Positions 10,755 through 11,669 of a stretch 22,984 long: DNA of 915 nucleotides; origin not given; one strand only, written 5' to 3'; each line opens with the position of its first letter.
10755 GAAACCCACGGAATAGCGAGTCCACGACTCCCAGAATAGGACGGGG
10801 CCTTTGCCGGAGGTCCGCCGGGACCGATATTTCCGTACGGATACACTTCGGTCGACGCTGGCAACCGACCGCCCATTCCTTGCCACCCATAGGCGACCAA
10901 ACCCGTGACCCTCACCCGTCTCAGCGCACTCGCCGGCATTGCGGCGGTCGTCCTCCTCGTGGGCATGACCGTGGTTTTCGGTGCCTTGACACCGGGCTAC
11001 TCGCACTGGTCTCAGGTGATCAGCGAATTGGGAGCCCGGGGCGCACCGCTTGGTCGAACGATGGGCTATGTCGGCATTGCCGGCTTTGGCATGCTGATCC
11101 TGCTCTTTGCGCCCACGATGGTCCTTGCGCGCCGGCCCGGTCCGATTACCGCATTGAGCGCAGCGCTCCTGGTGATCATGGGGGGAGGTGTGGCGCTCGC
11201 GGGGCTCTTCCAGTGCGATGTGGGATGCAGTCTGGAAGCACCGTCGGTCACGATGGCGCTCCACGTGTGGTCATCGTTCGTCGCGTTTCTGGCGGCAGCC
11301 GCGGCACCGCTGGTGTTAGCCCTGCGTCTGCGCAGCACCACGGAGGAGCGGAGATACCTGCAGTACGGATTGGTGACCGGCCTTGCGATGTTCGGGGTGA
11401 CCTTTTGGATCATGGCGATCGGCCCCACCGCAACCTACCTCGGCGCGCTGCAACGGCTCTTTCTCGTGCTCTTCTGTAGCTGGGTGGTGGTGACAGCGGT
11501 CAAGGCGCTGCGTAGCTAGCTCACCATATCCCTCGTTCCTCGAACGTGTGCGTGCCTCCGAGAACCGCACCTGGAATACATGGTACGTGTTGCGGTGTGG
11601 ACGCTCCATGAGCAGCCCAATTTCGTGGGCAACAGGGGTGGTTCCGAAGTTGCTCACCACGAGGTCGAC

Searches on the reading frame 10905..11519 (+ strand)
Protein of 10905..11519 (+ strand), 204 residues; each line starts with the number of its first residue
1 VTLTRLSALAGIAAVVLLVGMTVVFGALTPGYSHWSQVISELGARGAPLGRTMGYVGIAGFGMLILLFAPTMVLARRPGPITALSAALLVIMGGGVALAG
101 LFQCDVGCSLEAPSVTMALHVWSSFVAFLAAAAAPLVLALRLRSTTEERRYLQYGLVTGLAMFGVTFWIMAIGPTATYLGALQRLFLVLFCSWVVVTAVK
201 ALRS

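Call 12: search_protein_families(library=pfam, proteins=[window:10905-11519:+], max_evalue=0.01)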
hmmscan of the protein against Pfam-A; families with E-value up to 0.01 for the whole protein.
window:10905-11519:+ (204 aa): 1 family
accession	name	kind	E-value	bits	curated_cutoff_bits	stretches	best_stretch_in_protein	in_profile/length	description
PF06197.19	DUF998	-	1.9e-25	90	30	1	12-199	1-183/184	Protein of unknown function (DUF998)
